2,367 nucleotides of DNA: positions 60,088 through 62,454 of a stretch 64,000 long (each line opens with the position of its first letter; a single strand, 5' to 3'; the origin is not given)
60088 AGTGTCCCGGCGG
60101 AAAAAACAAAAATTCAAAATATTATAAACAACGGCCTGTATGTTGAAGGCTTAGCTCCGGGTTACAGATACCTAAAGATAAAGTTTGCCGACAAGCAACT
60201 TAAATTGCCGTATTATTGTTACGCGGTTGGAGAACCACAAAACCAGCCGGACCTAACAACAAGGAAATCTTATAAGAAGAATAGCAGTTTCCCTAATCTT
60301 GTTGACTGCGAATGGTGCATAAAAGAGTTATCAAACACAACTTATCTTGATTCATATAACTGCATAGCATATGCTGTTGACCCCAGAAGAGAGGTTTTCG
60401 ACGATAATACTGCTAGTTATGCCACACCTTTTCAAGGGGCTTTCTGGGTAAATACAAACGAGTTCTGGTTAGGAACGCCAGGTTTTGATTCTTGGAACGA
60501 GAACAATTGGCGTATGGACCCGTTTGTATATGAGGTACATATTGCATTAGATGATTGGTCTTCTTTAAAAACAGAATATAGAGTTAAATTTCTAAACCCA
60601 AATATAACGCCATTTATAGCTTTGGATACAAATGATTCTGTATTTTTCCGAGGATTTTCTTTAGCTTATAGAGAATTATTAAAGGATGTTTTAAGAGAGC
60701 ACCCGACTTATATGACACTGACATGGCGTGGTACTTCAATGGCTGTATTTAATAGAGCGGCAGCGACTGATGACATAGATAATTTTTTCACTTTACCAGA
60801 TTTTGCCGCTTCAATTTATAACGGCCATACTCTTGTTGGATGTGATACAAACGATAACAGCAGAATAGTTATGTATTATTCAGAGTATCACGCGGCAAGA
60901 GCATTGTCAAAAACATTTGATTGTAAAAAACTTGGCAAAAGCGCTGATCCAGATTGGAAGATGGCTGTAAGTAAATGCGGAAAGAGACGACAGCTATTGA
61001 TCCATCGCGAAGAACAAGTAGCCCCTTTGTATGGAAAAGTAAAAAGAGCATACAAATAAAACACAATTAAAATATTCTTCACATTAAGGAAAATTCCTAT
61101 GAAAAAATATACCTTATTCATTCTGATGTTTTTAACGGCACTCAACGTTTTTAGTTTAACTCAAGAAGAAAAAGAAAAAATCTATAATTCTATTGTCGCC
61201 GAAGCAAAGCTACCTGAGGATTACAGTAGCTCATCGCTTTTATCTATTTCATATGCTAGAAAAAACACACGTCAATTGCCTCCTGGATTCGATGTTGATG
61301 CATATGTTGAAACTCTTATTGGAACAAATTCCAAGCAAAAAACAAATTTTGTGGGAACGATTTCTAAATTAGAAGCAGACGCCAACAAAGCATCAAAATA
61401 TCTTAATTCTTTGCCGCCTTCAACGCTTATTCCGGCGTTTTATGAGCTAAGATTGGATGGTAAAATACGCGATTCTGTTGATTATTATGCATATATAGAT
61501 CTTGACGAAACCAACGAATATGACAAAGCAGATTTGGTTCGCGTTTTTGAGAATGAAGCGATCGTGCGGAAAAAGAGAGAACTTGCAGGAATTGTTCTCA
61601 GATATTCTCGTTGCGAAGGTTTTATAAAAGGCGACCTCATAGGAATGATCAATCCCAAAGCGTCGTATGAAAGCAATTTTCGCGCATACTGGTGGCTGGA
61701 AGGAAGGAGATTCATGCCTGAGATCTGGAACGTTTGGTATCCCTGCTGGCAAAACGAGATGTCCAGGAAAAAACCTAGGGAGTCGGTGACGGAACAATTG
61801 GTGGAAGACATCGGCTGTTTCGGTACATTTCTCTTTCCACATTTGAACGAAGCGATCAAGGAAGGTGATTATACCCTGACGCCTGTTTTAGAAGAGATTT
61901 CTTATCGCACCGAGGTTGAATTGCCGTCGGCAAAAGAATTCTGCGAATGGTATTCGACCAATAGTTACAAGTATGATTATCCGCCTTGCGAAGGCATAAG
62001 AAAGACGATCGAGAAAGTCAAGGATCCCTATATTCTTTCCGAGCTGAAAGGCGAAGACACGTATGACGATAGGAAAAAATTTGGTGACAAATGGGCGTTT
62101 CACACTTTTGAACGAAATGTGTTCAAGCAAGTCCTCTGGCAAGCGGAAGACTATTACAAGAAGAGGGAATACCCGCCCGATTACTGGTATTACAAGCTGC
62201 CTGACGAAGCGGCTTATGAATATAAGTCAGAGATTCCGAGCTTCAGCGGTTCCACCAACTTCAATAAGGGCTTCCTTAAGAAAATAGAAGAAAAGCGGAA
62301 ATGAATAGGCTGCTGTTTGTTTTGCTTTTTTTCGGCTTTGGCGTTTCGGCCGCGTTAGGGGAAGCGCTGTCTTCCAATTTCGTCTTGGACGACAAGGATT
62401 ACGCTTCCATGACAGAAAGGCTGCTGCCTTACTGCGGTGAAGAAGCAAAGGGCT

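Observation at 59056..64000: Third cassette copy (B3-C3-D3-D4) running off the window, with shuffled gene order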

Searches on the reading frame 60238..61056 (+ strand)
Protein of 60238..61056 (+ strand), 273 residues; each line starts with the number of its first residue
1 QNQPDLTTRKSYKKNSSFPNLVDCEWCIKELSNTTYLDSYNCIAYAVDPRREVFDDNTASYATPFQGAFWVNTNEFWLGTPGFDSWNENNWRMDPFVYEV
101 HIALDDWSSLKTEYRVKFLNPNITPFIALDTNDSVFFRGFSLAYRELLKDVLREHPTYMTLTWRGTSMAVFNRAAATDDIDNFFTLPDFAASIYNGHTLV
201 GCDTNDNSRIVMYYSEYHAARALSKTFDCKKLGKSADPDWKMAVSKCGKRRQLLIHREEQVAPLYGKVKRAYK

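Call 54: predict_structure(alignment_id=A5)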
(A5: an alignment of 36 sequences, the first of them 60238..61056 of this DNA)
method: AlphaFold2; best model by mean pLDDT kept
length: 273 residues; sequences in the alignment: 36
mean_pLDDT: 90.8   pTM: 0.89
mean pLDDT of the five models: 90.8, 89.1, 89.1, 88.9, 88.8
residues with pLDDT >= 90: 203; 70-90: 53; 50-70: 17; < 50: 0
segments of 3 or more residues with pLDDT < 50: none
pLDDT, mean of each block of 10 residues (from residue 1): 88 86 94 93 95 75 87 94 81 87 98 98 96 95 94 96 93 74 90 85 96 95 91 88 94 95 93 97
secondary structure, 60 per line:
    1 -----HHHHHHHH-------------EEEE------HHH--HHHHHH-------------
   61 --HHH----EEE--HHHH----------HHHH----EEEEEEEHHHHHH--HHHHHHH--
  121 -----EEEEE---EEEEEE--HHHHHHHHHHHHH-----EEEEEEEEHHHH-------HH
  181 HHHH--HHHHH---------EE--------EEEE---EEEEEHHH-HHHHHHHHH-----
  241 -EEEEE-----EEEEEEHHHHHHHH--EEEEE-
elements in order: H6-13 E27-30 H42-47 E70-72 H75-78 H89-92 E97-103 H104-109 H112-118 E126-130 E134-139 H142-154 E160-167 H168-171 H179-184 H187-191 E211-214 E218-222 H227-235 E242-246 E252-257 H258-265 E268-272
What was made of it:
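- On Papain-like cysteine peptidase/amidase superfamily (e.g. Tox-PL1, NlpC/P60): The secondary-structure positions fit (call 54).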

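Call 56: fold_search(model_id=the predicted structure, library=pdb)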
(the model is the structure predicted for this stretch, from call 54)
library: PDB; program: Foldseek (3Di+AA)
matches with E <= 10: 1321; with E <= 0.001: 0
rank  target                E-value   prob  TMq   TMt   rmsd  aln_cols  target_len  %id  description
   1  9ltx                  7.3e-02  0.13  0.13  0.17  18.3       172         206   10  Crystal structure of a polyketide decarboxylase Abx(+)O from Actinomycetes sp. MA7150 (released 2026-03-04)
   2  6r8m_E                7.7e-02  0.82  0.18  0.49   4.0        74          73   15  Complex of rice blast (Magnaporthe oryzae) effector protein AVR-PikE with an engineered HMA domain of Pikp-1 from rice (released 2019-04-24)
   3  7qpx_B                9.3e-02  0.84  0.18  0.50   3.9        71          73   15  Complex of rice blast (Magnaporthe oryzae) effector protein AVR-PikC with an engineered HMA domain of Pikp-1 (Pikp-SNK (released 2022-06-22)
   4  3c9g_B                9.3e-02  0.13  0.13  0.23  18.2       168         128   13  Crystal structure of uncharacterized UPF0201 protein AF_135 (released 2008-05-13)
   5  5a6w_A                1.1e-01  0.77  0.18  0.50   4.1        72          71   15  Complex of rice blast (Magnaporthe oryzae) effector protein AVR-PikD with the HMA domain of Pikp1 from rice (Oryza sat (released 2015-08-26)
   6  6r8k_B                1.1e-01  0.77  0.18  0.47   4.1        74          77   15  Complex of rice blast (Magnaporthe oryzae) effector protein AVR-PikD with an engineered HMA domain of Pikp-1 from rice (released 2019-04-24)
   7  7lmx_B                1.2e-01  0.89  0.19  0.54   3.5        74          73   12  A HIGHLY SPECIFIC INHIBITOR OF INTEGRIN ALPHA-V BETA-6 WITH A DISULFIDE (released 2022-08-10)
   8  6g11_B                1.3e-01  0.77  0.18  0.50   3.9        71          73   15  Complex of rice blast (Magnaporthe oryzae) effector protein AVR-PikE with the HMA domain of Pikp-1 from rice (Oryza sa (released 2018-06-13)
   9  7a8w_BBB              1.3e-01  0.77  0.19  0.51   3.9        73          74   15  Complex of rice blast (Magnaporthe oryzae) effector protein AVR-PikC with an engineered HMA domain of Pikp-1 from ri (released 2021-03-17)
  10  2fhm_MODEL_1_A        1.4e-01  0.80  0.18  0.45   6.8        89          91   10  Solution Structure of Bacillus subtilis Acylphosphatase (released 2007-01-02)
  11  6g11_A                1.4e-01  0.75  0.18  0.50   3.9        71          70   15  Complex of rice blast (Magnaporthe oryzae) effector protein AVR-PikE with the HMA domain of Pikp-1 from rice (Oryza sa (released 2018-06-13)
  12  6g10_A                1.4e-01  0.72  0.18  0.51   4.0        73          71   15  Complex of rice blast (Magnaporthe oryzae) effector protein AVR-PikD with the HMA domain of Pikp-1 from rice (Oryza sa (released 2018-06-13)
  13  7a8x_B                1.5e-01  0.75  0.18  0.49   3.9        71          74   15  Complex of rice blast (Magnaporthe oryzae) effector protein AVR-PikC with the HMA domain of Pikh-1 from rice (Oryza sa (released 2021-02-03)
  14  4gt2_B                1.5e-01  0.08  0.11  0.09  15.4       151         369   12  Crystal structure of DyP-type peroxidase (SCO3963) from Streptomyces coelicolor (released 2013-09-11)
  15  7qzd_F                1.6e-01  0.75  0.19  0.51   4.0        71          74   15  Complex of rice blast (Magnaporthe oryzae) effector protein AVR-PikF with an engineered HMA domain of Pikp-1 (Pikp-SNK (released 2022-06-22)
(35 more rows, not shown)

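Call 73: search_protein_families(library=pfam, alignment_id=A5, max_evalue=10)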
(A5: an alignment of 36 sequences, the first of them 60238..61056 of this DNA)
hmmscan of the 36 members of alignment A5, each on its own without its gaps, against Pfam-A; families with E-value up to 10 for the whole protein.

A. member 1, window:60238-61056:+ (273 aa): 1 family
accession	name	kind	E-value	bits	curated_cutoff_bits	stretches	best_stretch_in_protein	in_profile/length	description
PF24738.1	DUF7689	-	0.0035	18.5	22.6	2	38-56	8-26/118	Domain of unknown function (DUF7689)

B. families by the number of members that match (of 36 scanned): 35 families (the first 25 are shown)
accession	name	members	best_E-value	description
PF24738.1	DUF7689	32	1.5e-19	Domain of unknown function (DUF7689)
PF18911.6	PKD_4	4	0.061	PKD domain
PF19408.5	PKD_6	2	0.028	PKD-like domain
PF05872.18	HerA_C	2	0.12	Helicase HerA-like C-terminal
PF02415.23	Chlam_PMP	1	6.5e-17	Chlamydia polymorphic membrane protein (Chlamydia_PMP) repeat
PF02494.22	HYR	1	4.8e-12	HYR domain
PF13860.13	FlgD_ig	1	4.9e-10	FlgD Ig-like domain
PF18981.6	InlK_D3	1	2.8e-06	Internalin K domain (D3/D4)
PF19077.6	Big_13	1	3e-05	Bacterial Ig-like domain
PF13585.12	CHU_C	1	0.00075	CHU_C Type IX secretion signal domain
PF00801.26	PKD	1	0.0049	PKD domain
PF00181.30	Ribosomal_L2_N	1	0.0071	Ribosomal Proteins L2, RNA binding N-terminal domain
PF06832.18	BiPBP_C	1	0.014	Penicillin-Binding Protein C-terminus Family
PF12245.14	Big_3_2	1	0.03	Bacterial Ig-like domain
PF04519.19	Bactofilin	1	0.036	Polymer-forming cytoskeletal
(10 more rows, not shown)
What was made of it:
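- On Pfam DUF7689 (PF24738): The B3 C-terminal domain alone scores 18.5 bits, E 0.0035, in two stretches (call 73).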

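Call 86: fold_search(model_id=the predicted structure, library=viral)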
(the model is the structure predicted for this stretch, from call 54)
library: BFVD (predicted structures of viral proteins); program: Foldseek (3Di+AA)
matches with E <= 10: 751; with E <= 0.001: 0
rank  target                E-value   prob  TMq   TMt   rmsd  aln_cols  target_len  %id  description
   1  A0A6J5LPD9            5.3e-02  0.99  0.20  0.63   3.4        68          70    7  Uncharacterized protein [uncultured Caudovirales phage]
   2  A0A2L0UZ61            6.8e-02  0.15  0.17  0.21  12.5       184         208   11  Uncharacterized protein [Agrobacterium phage Atu_ph07]
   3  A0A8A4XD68            8.7e-02  0.38  0.17  0.25  11.1       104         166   17  Uncharacterized protein [Luscinia sibilans parvoviridae sp.]
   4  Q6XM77                1.0e-01  0.89  0.19  0.31   3.9        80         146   14  FirrV-1-A10 [Feldmannia irregularis virus a]
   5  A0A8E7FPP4            1.2e-01  0.57  0.16  0.40   5.2        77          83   12  (no name in the UniProt tables at hand)
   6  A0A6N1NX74            1.4e-01  0.80  0.19  0.50   3.9        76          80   14  Putative ORFan [Tupanvirus deep ocean]
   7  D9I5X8                1.6e-01  0.47  0.16  0.34   6.0        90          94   12  Uncharacterized protein [Acinetobacter phage 133]
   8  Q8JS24                1.6e-01  0.38  0.18  0.42  14.3       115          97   13  Uncharacterized protein [Phthorimaea operculella granulovirus]
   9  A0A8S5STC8            1.7e-01  0.51  0.16  0.43   4.5        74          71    8  Uncharacterized protein [Myoviridae sp. ctZ2t4]
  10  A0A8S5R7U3            1.8e-01  0.77  0.20  0.43   4.3        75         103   17  Membrane GTPase LepA [virus sp. ct1Uu26]
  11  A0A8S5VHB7            1.8e-01  0.09  0.19  0.07  18.6       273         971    9  Uncharacterized protein [Myoviridae sp. ctkfK18]
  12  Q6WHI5                1.9e-01  0.35  0.14  0.37   4.9        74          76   11  Uncharacterized protein [Vibrio phage KVP40 (isolate Vibrio parahaemolyticus/Japan/Matsuzaki/1991)]
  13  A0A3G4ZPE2            2.2e-01  0.03  0.11  0.11  18.7       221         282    8  Uncharacterized protein [Terrestrivirus sp.]
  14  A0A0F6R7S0            2.3e-01  0.35  0.15  0.23  12.4        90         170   16  Uncharacterized protein [Sinorhizobium phage phiM9]
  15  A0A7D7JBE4            2.3e-01  0.23  0.16  0.26  15.4       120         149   12  (no name in the UniProt tables at hand)
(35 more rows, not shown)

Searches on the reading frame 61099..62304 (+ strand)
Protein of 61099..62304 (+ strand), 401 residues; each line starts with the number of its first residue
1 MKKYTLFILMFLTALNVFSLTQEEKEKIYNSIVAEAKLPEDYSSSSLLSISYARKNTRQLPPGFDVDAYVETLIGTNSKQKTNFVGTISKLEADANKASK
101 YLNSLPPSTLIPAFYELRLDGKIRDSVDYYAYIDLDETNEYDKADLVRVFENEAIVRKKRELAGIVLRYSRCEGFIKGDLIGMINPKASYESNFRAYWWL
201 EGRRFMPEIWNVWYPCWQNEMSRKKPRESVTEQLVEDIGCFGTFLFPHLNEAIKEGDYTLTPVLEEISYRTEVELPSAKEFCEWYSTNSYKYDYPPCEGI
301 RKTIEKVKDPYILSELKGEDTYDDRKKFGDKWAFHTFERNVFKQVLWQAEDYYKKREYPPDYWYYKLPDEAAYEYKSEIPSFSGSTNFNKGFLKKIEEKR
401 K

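Call 8: search_protein_families(library=pfam, proteins=[window:61099-62304:+], max_evalue=1)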
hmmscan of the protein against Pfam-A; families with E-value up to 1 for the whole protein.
window:61099-62304:+ (401 aa): 0 families

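Call 9: search_protein_families(library=ncbifam, proteins=[window:61099-62304:+], max_evalue=1)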
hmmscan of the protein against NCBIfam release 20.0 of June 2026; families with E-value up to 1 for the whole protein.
window:61099-62304:+ (401 aa): 2 families
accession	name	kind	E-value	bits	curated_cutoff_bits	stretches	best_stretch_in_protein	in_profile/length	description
NF047569.1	LIC10421_LIC12816_fam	subfamily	0.044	13.9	100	0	4-36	8-41/111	LIC10421/LIC12816 family protein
NF047526.1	LIC_10421_fam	subfamily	0.16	12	90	0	5-40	9-45/111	LIC_10421 family protein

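Call 43: search_solved_structures(query=A2, max_evalue=5)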
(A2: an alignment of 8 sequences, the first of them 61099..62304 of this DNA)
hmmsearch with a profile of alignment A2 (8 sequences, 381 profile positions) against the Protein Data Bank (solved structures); distinct sequences matched with E-value up to 5: 1.
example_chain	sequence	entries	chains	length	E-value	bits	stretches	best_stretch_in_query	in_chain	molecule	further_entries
2l69_A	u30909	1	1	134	0.11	14.9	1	11-97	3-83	Rossmann 2x3 fold protein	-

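Call 60: search_protein_families(library=padloc, proteins=[window:61099-62304:+], max_evalue=0.1)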
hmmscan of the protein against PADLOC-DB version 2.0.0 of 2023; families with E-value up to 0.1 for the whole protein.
window:61099-62304:+ (401 aa): 0 families

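Call 61: search_protein_families(library=phrogs, proteins=[window:61099-62304:+], max_evalue=0.1)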
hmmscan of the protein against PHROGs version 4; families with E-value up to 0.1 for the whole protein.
window:61099-62304:+ (401 aa): 1 family
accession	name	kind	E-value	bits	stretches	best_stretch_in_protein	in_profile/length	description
phrog_36921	-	unknown function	0.0034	18.6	0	15-44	19-48/92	-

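Call 81: find_homologous_proteins(query=A8, max_evalue=0.001)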
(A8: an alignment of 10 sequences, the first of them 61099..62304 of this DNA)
Query A8 (10 sequences) (401 aa, profile of the alignment): 22 proteins with E <= 0.001 among 4987 candidates.
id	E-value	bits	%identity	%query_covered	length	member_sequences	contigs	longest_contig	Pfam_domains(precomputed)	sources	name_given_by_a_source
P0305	1.9e-133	463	73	100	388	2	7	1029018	-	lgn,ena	-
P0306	2.6e-132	459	100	100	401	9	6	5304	-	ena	-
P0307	5.0e-126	439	83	100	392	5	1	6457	-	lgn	-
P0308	6.2e-121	422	72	100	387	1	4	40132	-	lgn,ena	-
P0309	1.2e-120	421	49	100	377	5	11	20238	-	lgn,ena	-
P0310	6.8e-120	419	80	100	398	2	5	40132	-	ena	-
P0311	9.1e-120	418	68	100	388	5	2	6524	-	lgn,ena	-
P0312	1.3e-119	418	67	97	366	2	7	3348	-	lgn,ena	-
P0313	2.4e-118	414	71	95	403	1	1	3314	-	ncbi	-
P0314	1.4e-117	411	70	100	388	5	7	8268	-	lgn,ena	-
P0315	1.3e-113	398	49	100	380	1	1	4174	-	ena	-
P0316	1.4e-111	391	53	100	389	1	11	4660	-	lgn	-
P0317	3.5e-111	390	54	100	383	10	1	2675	-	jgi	-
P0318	7.6e-111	389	53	99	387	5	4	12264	-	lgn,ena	-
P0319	1.1e-110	388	52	100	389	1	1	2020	-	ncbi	-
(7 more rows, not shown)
